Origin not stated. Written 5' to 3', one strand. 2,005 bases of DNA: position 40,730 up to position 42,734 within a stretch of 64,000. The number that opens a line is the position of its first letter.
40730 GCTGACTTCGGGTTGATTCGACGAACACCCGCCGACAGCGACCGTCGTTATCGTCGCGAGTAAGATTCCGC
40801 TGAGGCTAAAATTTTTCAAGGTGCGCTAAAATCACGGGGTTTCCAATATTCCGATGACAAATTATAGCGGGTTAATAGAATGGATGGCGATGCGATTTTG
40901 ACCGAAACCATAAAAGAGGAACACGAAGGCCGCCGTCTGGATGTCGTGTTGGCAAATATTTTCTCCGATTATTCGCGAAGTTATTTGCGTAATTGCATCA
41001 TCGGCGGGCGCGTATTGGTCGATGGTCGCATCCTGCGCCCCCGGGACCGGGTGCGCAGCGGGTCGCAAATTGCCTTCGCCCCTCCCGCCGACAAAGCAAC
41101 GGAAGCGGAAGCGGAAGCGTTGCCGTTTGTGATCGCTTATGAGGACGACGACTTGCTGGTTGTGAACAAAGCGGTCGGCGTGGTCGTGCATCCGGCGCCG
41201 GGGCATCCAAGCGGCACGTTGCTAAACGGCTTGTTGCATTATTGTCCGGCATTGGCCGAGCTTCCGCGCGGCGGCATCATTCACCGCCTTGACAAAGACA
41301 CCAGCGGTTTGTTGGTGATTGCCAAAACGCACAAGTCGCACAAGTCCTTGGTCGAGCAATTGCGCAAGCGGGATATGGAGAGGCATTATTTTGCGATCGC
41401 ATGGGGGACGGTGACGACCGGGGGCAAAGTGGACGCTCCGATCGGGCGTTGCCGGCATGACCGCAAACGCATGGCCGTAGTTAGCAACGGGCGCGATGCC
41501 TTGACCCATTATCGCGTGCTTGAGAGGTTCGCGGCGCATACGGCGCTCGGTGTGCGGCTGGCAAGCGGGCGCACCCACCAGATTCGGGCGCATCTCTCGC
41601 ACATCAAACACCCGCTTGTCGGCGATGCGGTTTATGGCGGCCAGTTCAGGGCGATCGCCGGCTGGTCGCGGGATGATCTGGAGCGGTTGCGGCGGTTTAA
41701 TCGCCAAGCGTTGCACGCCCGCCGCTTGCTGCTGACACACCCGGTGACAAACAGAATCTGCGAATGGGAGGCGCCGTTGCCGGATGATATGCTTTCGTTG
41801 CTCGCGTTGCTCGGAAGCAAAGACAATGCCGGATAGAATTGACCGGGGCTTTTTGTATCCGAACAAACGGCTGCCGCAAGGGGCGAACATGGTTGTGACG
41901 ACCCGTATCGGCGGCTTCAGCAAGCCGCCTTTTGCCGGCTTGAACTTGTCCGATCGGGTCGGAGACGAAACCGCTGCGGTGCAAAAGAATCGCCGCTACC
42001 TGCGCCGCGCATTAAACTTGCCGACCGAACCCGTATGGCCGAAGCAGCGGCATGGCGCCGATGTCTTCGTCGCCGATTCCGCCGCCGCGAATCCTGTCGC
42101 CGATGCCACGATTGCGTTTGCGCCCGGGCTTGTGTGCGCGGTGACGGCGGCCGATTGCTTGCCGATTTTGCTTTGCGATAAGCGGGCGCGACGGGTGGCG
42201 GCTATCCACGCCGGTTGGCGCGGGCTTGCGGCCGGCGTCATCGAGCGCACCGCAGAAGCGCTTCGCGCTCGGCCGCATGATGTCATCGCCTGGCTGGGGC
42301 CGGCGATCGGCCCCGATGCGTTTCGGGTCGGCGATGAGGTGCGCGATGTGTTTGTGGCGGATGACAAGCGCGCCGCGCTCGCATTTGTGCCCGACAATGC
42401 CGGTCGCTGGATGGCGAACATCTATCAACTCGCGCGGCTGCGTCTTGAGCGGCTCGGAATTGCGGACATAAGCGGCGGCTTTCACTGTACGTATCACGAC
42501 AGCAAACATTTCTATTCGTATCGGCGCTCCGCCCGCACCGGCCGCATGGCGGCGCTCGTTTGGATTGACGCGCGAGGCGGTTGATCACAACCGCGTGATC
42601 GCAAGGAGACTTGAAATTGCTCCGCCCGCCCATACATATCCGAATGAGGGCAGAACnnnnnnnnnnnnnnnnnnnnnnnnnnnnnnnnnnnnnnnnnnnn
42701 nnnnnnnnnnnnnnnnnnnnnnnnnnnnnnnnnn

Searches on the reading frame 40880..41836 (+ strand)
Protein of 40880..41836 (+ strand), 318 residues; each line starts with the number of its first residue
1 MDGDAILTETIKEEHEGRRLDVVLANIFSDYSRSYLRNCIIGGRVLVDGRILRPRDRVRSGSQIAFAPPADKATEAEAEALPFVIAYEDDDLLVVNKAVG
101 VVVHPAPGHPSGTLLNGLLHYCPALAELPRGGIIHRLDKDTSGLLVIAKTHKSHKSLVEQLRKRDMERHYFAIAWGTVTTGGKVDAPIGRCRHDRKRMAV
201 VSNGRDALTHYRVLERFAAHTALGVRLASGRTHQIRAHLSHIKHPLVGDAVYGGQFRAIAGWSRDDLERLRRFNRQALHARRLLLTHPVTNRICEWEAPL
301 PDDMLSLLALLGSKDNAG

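Call 34: search_protein_families(library=pfam, proteins=[window:40880-41836:+], max_evalue=0.00001)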
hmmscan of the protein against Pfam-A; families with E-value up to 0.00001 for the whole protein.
window:40880-41836:+ (318 aa): 2 families
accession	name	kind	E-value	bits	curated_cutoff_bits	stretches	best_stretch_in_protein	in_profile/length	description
PF00849.27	PseudoU_synth_2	-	2.2e-29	103.1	26.8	1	91-241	1-152/152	RNA pseudouridylate synthase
PF01479.30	S4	-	1.2e-08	35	22.8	1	18-64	1-48/48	S4 domain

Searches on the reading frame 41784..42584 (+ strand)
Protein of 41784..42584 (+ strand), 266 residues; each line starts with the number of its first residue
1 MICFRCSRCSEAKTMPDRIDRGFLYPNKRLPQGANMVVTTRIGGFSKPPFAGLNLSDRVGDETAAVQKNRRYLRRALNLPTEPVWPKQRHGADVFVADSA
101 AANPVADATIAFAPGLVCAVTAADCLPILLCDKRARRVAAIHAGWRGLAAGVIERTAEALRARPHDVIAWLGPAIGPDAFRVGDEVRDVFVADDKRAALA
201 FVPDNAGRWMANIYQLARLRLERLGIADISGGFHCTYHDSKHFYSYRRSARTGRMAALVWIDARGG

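Call 34: search_protein_families(library=pfam, proteins=[window:41784-42584:+], max_evalue=0.00001)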
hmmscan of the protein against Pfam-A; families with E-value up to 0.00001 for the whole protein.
window:41784-42584:+ (266 aa): 1 family
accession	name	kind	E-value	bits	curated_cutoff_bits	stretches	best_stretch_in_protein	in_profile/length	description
PF02578.20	Cu-oxidase_4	-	4.5e-73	246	22.9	1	39-260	1-238/238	Multi-copper polyphenol oxidoreductase laccase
